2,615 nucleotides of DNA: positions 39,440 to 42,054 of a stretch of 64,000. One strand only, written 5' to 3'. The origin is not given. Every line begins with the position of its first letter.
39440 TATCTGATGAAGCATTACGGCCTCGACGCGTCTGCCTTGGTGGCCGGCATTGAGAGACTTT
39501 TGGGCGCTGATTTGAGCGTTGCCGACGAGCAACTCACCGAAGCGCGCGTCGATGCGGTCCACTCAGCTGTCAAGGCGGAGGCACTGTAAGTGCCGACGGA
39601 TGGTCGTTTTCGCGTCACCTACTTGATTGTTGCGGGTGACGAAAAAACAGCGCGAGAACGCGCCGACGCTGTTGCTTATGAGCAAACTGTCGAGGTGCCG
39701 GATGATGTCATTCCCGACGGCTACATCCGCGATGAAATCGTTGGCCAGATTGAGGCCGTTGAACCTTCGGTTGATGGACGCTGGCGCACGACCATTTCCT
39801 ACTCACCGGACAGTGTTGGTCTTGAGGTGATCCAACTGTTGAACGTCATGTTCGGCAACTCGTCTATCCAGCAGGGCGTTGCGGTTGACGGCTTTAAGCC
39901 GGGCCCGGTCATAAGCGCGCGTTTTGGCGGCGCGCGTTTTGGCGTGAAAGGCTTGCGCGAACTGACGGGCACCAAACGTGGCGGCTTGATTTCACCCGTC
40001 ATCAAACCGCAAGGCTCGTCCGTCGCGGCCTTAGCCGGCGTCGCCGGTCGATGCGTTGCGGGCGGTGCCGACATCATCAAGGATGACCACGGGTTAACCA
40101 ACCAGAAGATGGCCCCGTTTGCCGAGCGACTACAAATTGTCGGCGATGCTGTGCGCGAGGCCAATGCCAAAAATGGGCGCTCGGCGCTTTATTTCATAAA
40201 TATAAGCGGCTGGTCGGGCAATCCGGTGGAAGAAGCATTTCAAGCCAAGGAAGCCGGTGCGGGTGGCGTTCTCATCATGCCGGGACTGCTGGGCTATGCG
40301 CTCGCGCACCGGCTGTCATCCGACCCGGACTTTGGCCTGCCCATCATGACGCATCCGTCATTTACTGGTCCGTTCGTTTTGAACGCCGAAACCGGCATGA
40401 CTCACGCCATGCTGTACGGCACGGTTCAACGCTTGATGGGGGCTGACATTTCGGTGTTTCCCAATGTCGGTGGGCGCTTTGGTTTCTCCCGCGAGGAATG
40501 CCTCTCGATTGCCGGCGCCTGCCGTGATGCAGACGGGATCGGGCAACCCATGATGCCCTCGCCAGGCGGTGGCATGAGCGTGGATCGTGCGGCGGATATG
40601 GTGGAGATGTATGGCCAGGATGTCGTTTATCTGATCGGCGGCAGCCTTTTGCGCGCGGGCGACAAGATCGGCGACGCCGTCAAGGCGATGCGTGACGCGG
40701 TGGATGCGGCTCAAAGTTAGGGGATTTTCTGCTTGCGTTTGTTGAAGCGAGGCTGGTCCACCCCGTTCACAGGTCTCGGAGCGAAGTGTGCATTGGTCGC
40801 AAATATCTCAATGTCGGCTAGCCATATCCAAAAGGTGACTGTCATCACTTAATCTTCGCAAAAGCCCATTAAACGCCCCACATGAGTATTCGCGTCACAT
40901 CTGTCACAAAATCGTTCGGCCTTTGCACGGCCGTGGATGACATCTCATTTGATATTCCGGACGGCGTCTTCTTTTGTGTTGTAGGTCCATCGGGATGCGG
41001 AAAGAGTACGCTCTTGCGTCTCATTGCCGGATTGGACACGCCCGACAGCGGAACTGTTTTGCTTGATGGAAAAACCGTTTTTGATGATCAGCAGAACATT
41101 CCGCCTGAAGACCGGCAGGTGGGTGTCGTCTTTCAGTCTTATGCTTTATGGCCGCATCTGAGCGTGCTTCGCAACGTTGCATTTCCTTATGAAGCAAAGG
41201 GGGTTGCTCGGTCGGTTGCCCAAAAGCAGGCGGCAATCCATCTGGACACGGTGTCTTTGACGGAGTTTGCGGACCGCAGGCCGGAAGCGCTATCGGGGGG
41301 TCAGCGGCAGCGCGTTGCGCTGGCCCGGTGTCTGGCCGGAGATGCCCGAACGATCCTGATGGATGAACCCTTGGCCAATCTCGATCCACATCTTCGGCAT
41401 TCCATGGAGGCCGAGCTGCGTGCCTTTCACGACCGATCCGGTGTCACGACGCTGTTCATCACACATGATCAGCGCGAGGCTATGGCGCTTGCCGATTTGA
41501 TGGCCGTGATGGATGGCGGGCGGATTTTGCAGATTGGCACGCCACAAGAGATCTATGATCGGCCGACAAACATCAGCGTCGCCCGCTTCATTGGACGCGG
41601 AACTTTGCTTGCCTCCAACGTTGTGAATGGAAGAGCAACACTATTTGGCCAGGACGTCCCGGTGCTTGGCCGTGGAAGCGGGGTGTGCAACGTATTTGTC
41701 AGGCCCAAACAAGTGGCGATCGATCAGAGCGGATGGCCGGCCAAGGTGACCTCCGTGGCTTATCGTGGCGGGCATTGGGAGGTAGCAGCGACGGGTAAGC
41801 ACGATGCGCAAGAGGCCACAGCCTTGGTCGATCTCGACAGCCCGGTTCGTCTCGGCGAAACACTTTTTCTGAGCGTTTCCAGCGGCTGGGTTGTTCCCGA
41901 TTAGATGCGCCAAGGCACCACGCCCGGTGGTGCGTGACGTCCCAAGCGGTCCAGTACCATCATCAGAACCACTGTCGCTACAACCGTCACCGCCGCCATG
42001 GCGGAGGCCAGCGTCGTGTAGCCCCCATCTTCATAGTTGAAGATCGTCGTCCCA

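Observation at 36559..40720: RuBisCO-like protein translationally coupled to a split transketolase, downstream of a ureohydrolase: an uncharacterised RLP module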

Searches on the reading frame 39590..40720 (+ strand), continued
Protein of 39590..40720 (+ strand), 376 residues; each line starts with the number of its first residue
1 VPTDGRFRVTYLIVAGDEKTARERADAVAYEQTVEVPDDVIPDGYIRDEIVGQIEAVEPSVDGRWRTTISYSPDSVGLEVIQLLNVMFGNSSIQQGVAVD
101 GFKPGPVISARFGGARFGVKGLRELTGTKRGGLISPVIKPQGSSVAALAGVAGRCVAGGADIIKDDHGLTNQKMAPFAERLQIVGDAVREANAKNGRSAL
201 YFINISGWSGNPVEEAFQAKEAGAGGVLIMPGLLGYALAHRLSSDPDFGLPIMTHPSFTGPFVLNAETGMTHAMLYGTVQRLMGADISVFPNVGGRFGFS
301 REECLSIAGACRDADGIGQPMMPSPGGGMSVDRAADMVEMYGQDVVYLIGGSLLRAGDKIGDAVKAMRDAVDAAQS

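Call 24: find_related_loci(query=A1, collection=genome_contigs, flank=10000)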
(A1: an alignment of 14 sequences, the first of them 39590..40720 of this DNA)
Query A1 (376 aa) in genome_contigs; peptide patterns used: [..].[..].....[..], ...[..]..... (x = any residue, [..] = any of these).
382 stretches matched a pattern; 343 encode a relative of the query (tblastn E <= 1e-3); the best 80 are kept; 80 distinct loci.
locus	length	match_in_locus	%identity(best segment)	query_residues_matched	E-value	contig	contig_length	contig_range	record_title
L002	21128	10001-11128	88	1-376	0e+0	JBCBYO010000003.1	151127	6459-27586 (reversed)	MAG: Pseudomonadota bacterium isolate J06656_9 NODE_3_length_151127_cov_8.694770, whole genome shotgun sequence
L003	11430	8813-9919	84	6-374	0e+0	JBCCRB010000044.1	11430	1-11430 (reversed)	MAG: Pseudomonadota bacterium isolate P01_D01_bin.20 k141_3031269_length_11430_cov_9.0000, whole genome shotgun sequence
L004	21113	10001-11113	77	3-373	0e+0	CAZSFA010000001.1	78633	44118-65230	MAG TPA_asm: uncultured Oceaniradius sp. isolate SRP342821_co1_87 genome assembly, contig: NODE_207_length_78633_cov_17.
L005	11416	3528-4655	74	1-376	0e+0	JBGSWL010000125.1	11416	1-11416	MAG: Roseitalea sp. isolate JTS-AC480 k141_4516884, whole genome shotgun sequence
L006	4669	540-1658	71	1-373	0e+0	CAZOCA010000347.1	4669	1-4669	MAG TPA_asm: uncultured Pararhizobium sp. isolate ERP117304_co3_199 genome assembly, contig: NODE_27160_length_4669_cov_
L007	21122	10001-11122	87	1-374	0e+0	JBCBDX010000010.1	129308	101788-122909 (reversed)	MAG: Pseudomonadota bacterium isolate J06600_3 NODE_10_length_129308_cov_24.762557, whole genome shotgun sequence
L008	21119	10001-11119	70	1-373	3e-176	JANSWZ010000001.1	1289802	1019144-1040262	MAG: Alphaproteobacteria bacterium isolate bin.12 k141_625588_length_1289802_cov_72.0022, whole genome shotgun sequence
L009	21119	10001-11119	70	1-373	6e-176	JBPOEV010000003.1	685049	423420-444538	MAG: Alphaproteobacteria bacterium isolate MAG_63 MAG_63_3, whole genome shotgun sequence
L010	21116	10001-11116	69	1-372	5e-175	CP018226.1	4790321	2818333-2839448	Rhizobiales bacterium IMCC20636 chromosome, complete genome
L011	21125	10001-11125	70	1-375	1e-170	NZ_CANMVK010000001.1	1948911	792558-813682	Uncultured Hoeflea sp. isolate YR204-04-3Z.fasta NODE_1, whole genome shotgun sequence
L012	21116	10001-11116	68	1-372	6e-170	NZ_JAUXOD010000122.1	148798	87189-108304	MAG: Hoeflea sp. isolate C1_metabat.bin.4 C1_k141_198743, whole genome shotgun sequence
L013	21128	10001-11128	68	1-376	3e-169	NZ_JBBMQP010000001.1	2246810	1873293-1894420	Hoeflea sp. AS60 isolate_60_1, whole genome shotgun sequence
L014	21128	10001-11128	67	1-376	3e-168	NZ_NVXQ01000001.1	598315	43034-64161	MAG: Hoeflea sp. isolate NORP7 Contig_source1383C_5, whole genome shotgun sequence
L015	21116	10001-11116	69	1-372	3e-168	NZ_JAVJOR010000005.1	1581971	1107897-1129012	MAG: Hoeflea sp. isolate A1-SPW-27 k141_35535, whole genome shotgun sequence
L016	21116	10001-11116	68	1-372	9e-168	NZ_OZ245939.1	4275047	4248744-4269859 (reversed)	MAG: Hoeflea sp. isolate ca16b8c9-36e6-453e-b725-f16d08fa36cf chromosome 1, complete sequence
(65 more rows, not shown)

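Call 29: search_protein_representatives(protein=window:39590-40720:+)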
Query: 376 residues. Proteins with E-value up to 0.001 (for the whole library): 1603; up to 1e-10: 882; up to 1e-30: 253. The best 150 are listed.
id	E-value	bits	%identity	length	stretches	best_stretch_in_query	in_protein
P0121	7.6e-123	426.7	56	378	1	6-373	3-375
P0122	3.5e-100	352.1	44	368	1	6-368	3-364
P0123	3.4e-96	339.0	45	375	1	5-372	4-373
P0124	8.4e-95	334.4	45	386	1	6-368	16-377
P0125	2.2e-88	313.3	43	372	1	3-365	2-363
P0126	5.6e-86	305.4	43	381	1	2-372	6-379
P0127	7.6e-86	305.0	39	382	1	3-370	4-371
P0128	9.2e-84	298.1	43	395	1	4-374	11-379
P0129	9.6e-84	298.0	44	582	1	3-355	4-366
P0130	3.6e-82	292.9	44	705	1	6-363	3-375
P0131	5.8e-82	292.2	46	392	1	5-360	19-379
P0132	1.0e-81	291.4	44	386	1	6-353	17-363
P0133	1.5e-81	290.8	41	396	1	4-361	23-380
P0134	1.6e-81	290.7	57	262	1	6-259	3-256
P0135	1.6e-81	290.7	41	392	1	9-372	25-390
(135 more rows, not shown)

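Call 37: find_encoding_contigs(protein=P0032, flank=10000, max_places=1)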
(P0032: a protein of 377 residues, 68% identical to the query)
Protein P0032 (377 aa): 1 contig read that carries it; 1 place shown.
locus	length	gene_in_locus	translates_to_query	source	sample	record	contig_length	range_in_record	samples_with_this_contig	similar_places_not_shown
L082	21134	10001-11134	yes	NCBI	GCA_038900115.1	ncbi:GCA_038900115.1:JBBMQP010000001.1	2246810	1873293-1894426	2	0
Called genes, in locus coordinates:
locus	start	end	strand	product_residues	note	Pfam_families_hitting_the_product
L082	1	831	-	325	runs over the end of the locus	PF02423:OCD_Mu_crystall, PF01488:Shikimate_DH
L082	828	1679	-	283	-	PF00561:Abhydrolase_1, PF12697:Abhydrolase_6, PF09752:ABHD18 (faint)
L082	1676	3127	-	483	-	PF07364:DUF1485, PF07171:MlrC_C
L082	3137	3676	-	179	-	PF04290:DctQ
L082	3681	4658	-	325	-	PF03480:DctP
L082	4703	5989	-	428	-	PF06808:DctM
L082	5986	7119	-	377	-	PF01266:DAO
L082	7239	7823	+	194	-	PF13560:HTH_31, PF01381:HTH_3, PF12844:HTH_19 (weak), PF07883:Cupin_2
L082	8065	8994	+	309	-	PF00456:Transketolase_N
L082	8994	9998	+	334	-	PF02779:Transket_pyr, PF02780:Transketolase_C, PF17147:PFOR_II (weak)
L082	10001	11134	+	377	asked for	PF00016:RuBisCO_large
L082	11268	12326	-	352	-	PF00532:Peripla_BP_1, PF13407:Peripla_BP_4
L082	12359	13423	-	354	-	PF02653:BPD_transp_2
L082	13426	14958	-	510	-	PF02463:SMC_N (faint), PF03193:RsgA_GTPase (faint), PF00005:ABC_tran, PF09818:ABC_ATPase (faint), PF13555:AAA_29 (faint), PF13304:AAA_21 (faint), PF00005:ABC_tran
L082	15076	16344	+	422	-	PF01636:APH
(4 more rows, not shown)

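Call 38: find_encoding_contigs(protein=P0097, flank=10000, max_places=1)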
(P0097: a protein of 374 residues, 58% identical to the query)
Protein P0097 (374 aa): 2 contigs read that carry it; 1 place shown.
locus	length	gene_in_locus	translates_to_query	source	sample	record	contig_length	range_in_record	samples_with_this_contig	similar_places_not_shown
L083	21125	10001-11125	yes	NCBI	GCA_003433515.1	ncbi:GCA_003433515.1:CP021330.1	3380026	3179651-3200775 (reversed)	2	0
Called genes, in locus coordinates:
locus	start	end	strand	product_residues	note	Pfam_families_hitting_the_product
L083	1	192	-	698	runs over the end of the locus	PF00596:Aldolase_II, PF00106:adh_short, PF08659:KR (weak), PF13561:adh_short_C2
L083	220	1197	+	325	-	PF12802:MarR_2 (weak), PF04198:Sugar-bind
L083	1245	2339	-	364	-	PF01008:IF-2B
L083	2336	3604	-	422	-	PF01636:APH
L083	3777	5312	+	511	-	PF09818:ABC_ATPase (faint), PF00005:ABC_tran, PF13604:AAA_30 (faint), PF13304:AAA_21 (faint), PF00005:ABC_tran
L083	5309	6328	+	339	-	PF02653:BPD_transp_2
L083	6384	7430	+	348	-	PF00532:Peripla_BP_1, PF13407:Peripla_BP_4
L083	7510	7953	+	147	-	PF05025:RbsD_FucU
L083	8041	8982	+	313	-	PF00456:Transketolase_N, PF00676:E1_dh (weak)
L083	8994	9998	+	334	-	PF02779:Transket_pyr, PF02780:Transketolase_C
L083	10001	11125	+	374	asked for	PF00016:RuBisCO_large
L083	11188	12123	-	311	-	PF00795:CN_hydrolase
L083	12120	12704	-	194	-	PF01613:Flavin_Reduct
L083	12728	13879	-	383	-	PF02771:Acyl-CoA_dh_N, PF02770:Acyl-CoA_dh_M, PF08028:Acyl-CoA_dh_2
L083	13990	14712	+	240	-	PF01638:HxlR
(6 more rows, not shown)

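Call 39: find_encoding_contigs(protein=P0066, flank=10000, max_places=1)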
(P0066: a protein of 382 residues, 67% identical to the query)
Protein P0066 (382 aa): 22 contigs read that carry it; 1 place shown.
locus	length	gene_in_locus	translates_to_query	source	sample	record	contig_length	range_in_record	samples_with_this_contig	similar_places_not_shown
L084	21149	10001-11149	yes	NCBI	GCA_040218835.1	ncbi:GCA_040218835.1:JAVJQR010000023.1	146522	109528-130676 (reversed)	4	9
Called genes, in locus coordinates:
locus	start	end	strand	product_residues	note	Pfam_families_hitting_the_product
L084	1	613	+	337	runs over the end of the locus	PF02608:Bmp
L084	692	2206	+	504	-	PF00005:ABC_tran, PF02463:SMC_N (faint), PF13304:AAA_21 (faint), PF00005:ABC_tran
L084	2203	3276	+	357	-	PF02653:BPD_transp_2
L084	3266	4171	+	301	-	PF02653:BPD_transp_2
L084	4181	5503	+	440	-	PF01979:Amidohydro_1, PF07969:Amidohydro_3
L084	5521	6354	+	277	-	PF01048:PNP_UDP_1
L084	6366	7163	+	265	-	PF23441:SDR (weak), PF00106:adh_short, PF01370:Epimerase (weak), PF08659:KR, PF13561:adh_short_C2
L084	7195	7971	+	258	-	PF00106:adh_short, PF08659:KR, PF23441:SDR, PF01370:Epimerase (weak), PF13561:adh_short_C2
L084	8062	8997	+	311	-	PF00456:Transketolase_N, PF00676:E1_dh (weak)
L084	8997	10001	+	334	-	PF02779:Transket_pyr, PF02780:Transketolase_C, PF17147:PFOR_II (faint)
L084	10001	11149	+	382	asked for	PF00016:RuBisCO_large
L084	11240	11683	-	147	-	PF05025:RbsD_FucU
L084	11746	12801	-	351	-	PF00532:Peripla_BP_1 (weak), PF13407:Peripla_BP_4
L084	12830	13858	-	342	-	PF02653:BPD_transp_2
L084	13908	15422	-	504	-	PF13476:AAA_23 (faint), PF00005:ABC_tran, PF02463:SMC_N (faint), PF13401:AAA_22 (faint), PF13555:AAA_29 (faint), PF13304:AAA_21 (faint), PF00005:ABC_tran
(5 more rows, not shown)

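Call 48: find_encoding_contigs(protein=P0122, flank=8000, max_places=2)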
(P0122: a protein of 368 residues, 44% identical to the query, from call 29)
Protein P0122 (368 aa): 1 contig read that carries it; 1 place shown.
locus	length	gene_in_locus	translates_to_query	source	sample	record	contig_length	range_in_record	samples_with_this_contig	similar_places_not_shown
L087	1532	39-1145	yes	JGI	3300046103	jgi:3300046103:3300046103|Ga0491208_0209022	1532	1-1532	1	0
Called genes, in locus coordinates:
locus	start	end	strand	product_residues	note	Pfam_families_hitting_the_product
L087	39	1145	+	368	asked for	PF00016:RuBisCO_large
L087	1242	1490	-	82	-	-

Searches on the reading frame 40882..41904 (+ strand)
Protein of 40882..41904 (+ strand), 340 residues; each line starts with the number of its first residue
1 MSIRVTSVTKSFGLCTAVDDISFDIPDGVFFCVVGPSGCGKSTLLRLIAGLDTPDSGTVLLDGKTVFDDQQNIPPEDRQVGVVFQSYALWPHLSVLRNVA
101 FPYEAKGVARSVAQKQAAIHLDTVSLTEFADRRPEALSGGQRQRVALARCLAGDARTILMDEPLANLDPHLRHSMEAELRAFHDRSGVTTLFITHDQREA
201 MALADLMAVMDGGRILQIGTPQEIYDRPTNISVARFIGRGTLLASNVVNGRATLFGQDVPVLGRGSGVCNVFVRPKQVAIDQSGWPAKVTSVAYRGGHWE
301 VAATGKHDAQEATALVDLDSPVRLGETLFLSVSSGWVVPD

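Call 5: search_protein_families(library=pfam, proteins=[window:40882-41904:+])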
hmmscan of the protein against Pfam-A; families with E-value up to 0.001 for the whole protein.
window:40882-41904:+ (340 aa): 4 families
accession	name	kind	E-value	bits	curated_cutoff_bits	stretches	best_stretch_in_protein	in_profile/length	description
PF00005.33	ABC_tran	-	2.5e-34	119.3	25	1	19-165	2-137/137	ABC transporter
PF13304.12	AAA_21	-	3.7e-05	24.4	27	0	30-51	1-22/304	AAA domain, putative AbiEii toxin, Type IV TA system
PF08402.16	TOBE_2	-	5.5e-05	23.7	21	1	272-337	2-73/76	TOBE domain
PF02463.25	SMC_N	-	0.00078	19.4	40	0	133-202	133-204/220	RecF/RecN/SMC N terminal domain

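Call 6: search_protein_families(library=ncbifam, proteins=[window:40882-41904:+])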
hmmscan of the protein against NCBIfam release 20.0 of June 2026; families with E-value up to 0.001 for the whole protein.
window:40882-41904:+ (340 aa): 187 families (the best 25 are shown)
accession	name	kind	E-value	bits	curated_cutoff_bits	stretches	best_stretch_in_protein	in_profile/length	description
TIGR03265.1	PhnT2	equivalog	2e-86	290.4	457.7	1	3-309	5-316/353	putative 2-aminoethylphosphonate ABC transporter ATP-binding protein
NF008653.0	PRK11650.1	subfamily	2e-80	270.5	432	1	3-248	4-248/357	sn-glycerol-3-phosphate ABC transporter ATP-binding protein UgpC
TIGR01187.1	potA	subfamily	3.7e-80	269.4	355.6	1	34-251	2-215/325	polyamine ABC transporter ATP-binding protein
NF006987.0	PRK09452.1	equivalog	4.5e-80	269.1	482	1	3-249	18-260/378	spermidine/putrescine ABC transporter ATP-binding protein PotA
NF043075.1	MMSYN1_0197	equivalog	6.6e-79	265.3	550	1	3-307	3-310/341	spermidine/putrescine ABC transporter ATP-binding protein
NF040933.2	ABC_arch_GlcV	equivalog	2.1e-76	257.2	450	1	2-328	2-345/357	glucose ABC transporter ATP-binding protein GlcV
NF008513.0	PRK11432.1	equivalog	1.9e-75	253.9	496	1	5-305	9-313/351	ferric ABC transporter ATP-binding protein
TIGR00968.1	3a0106s01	subfamily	3.9e-75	252.4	342.75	1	3-240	1-234/237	sulfate ABC transporter ATP-binding protein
NF008233.0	PRK11000.1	equivalog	2.3e-72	243.9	568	1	2-240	3-237/369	maltose/maltodextrin ABC transporter ATP-binding protein MalK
NF008621.0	PRK11607.1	equivalog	9.2e-70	235.3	613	1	5-243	22-256/377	putrescine ABC transporter ATP-binding subunit PotG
TIGR03258.1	PhnT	equivalog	1.6e-67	228.1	499.15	1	3-276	9-276/359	2-aminoethylphosphonate ABC transport system ATP-binding subunit PhnT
NF008105.0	PRK10851.1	equivalog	4.6e-67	226.3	502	1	1-333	1-342/362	sulfate/thiosulfate ABC transporter ATP-binding protein CysA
TIGR01186.1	proV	subfamily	3.8e-65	220.4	326.6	1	12-245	3-238/363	betaine/proline/choline family ABC transporter ATP-binding protein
NF040840.2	tungstate_WtpC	equivalog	1.4e-64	218.5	440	1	3-282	2-280/347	tungstate ABC transporter ATP-binding protein WtpC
TIGR03415.1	ABC_choXWV_ATP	equivalog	2.2e-54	184.9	483.75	1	8-239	30-267/382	choline ABC transporter ATP-binding protein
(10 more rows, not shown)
